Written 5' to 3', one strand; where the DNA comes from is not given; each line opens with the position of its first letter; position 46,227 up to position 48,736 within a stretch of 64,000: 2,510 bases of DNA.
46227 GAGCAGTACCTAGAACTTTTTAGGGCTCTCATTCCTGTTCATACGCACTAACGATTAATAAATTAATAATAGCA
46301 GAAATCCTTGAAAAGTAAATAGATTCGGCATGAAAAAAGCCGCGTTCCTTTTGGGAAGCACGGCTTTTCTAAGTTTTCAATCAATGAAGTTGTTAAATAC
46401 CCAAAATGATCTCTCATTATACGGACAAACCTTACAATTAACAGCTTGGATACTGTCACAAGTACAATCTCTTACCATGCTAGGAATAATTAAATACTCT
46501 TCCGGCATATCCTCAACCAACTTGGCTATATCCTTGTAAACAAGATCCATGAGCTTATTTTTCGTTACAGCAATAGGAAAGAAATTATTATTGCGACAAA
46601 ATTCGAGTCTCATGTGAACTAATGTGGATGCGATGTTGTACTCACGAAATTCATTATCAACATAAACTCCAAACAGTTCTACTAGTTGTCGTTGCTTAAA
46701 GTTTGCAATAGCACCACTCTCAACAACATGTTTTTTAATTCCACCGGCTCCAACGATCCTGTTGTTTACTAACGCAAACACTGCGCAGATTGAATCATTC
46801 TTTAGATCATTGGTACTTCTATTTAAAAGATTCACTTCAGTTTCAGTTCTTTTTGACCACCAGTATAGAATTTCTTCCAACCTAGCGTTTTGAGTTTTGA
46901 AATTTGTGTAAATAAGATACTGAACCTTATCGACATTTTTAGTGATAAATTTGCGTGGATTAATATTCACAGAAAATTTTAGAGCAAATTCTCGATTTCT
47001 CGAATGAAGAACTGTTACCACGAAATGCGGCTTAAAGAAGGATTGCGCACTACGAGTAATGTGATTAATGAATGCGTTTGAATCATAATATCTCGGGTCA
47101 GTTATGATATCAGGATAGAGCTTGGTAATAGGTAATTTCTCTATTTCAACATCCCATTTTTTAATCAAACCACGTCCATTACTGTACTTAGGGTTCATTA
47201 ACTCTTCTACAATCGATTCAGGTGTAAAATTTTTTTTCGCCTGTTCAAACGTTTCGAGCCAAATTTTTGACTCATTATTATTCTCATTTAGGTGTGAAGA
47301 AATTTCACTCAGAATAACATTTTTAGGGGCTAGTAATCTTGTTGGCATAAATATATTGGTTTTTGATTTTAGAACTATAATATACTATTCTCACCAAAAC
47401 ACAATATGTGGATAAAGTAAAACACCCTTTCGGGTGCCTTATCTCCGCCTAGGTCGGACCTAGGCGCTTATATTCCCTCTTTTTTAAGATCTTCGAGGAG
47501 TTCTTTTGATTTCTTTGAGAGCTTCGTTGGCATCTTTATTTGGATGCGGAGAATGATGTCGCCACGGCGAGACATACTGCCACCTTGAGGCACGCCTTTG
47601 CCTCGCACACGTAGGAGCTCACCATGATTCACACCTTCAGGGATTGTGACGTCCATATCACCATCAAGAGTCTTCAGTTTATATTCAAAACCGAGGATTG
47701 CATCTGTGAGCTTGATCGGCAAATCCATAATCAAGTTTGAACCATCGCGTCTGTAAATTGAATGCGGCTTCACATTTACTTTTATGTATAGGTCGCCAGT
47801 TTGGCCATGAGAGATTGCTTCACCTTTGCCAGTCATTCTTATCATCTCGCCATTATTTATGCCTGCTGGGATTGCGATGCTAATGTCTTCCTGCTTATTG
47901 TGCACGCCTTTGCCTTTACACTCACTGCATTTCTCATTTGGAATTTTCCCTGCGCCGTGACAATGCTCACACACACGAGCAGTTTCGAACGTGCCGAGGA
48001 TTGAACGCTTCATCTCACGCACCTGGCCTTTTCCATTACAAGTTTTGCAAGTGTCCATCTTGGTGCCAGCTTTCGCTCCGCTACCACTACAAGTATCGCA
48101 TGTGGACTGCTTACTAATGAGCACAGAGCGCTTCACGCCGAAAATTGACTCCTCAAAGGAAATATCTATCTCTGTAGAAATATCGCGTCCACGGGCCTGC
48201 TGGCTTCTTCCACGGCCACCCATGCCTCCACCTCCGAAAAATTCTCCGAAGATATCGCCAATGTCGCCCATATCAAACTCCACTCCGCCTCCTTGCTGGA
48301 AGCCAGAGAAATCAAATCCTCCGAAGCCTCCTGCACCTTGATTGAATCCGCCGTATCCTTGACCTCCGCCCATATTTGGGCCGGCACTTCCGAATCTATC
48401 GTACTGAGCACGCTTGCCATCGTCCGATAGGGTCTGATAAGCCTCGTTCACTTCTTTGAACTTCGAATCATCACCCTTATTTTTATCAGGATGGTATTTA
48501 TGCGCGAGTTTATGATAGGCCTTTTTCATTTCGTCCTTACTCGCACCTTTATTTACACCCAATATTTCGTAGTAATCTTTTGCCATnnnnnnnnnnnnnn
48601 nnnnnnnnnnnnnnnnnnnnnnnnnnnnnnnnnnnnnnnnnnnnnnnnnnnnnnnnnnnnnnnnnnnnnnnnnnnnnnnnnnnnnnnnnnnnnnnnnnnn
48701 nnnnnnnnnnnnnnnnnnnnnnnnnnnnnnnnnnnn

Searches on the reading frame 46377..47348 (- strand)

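Call 6: search_protein_families(library=pfam, proteins=[window:46377-47348:-], max_evalue=0.01)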
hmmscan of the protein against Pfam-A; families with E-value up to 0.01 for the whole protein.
window:46377-47348:- (323 aa): 1 family
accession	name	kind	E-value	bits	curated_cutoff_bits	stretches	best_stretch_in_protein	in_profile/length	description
PF00583.31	Acetyltransf_1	-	2.7e-05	24.9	20.7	1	177-256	27-93/116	Acetyltransferase (GNAT) family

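Call 7: search_protein_families(library=ncbifam, proteins=[window:46377-47348:-], max_evalue=0.01)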
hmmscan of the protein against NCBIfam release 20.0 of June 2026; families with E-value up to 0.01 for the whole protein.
window:46377-47348:- (323 aa): 0 families

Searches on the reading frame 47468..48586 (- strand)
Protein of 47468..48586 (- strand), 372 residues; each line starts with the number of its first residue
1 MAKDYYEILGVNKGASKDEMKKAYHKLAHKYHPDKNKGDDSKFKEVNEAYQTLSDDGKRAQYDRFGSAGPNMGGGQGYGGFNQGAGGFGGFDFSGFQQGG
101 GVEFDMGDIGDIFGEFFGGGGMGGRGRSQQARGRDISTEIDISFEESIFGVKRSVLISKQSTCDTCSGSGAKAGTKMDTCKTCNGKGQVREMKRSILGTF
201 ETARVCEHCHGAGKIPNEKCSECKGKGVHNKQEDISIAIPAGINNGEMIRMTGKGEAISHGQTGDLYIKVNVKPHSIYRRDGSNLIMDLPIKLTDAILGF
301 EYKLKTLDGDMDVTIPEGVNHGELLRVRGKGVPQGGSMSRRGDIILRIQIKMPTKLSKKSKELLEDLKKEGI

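Call 6: search_protein_families(library=pfam, proteins=[window:47468-48586:-], max_evalue=0.01)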
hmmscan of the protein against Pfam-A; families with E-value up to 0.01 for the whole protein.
window:47468-48586:- (372 aa): 5 families
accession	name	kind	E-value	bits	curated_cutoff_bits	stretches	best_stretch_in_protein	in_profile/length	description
PF01556.23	DnaJ_C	-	1.2e-43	149.2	26.6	1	137-353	2-152/152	DnaJ C terminal domain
PF00226.36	DnaJ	-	2.1e-25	89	27.8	1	4-63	1-63/63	DnaJ domain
PF00684.25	DnaJ_CXXCXGXG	-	8.6e-17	61.6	32.7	1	163-227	1-65/65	DnaJ central domain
PF15777.11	Anti-TRAP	-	0.00055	20.3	32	1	204-228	11-41/59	Tryptophan RNA-binding attenuator protein inhibitory protein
PF20833.2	RNase_E_G_Thio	-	0.0059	17.2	26.8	0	179-196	1-18/86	RNase E/G, Thioredoxin-like domain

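Call 7: search_protein_families(library=ncbifam, proteins=[window:47468-48586:-], max_evalue=0.01)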
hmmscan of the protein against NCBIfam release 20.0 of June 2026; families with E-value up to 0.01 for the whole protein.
window:47468-48586:- (372 aa): 18 families
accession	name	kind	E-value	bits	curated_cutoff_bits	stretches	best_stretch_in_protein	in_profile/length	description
TIGR02349.1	DnaJ_bact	equivalog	6.5e-125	417.2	377.2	1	4-370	1-353/354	molecular chaperone DnaJ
NF008035.0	PRK10767.1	subfamily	4.7e-116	387.9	338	1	2-369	3-346/374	molecular chaperone DnaJ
NF010894.0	PRK14301.1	equivalog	3.8e-93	312.4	548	1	2-369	3-349/373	chaperone protein DnaJ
NF010872.0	PRK14279.1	equivalog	5.7e-92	308.8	556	1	2-366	8-374/394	molecular chaperone DnaJ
NF010874.0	PRK14281.1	equivalog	3.3e-91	306.4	619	1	1-370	1-372/397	chaperone protein DnaJ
NF010885.0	PRK14292.1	equivalog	6.9e-91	305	585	1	3-366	2-344/371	chaperone protein DnaJ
NF010871.0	PRK14278.1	equivalog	2.8e-90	302.9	502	2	98-369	77-349/378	molecular chaperone DnaJ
NF010892.0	PRK14299.1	equivalog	1e-53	182.5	392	2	2-161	3-157/291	chaperone protein DnaJ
NF007618.0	PRK10266.1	equivalog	1.9e-47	162.2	403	2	3-156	4-140/306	curved DNA-binding protein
NF037946.1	terminal_TopJ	equivalog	1.1e-42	146.5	300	2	3-71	5-75/810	terminal organelle assembly protein TopJ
TIGR03835.1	termin_org_DnaJ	equivalog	7.4e-21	74.3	512.25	1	3-69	2-70/871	terminal organelle assembly protein TopJ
NF050028.1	CldAdptActJ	equivalog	8.5e-10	39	150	1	4-62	3-69/93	cold adaptation protein ActJcold adaptation protein ActJ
NF058604.1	RtpA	equivalog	4.9e-08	32.9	65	1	205-228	11-34/50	anti-TRAP protein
NF006948.0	PRK09430.1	equivalog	3.8e-06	26.7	162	1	3-35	200-232/267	co-chaperone DjlA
TIGR00714.1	hscB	equivalog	1.4e-05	25.3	46.75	1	19-62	7-56/156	Fe-S protein assembly co-chaperone HscB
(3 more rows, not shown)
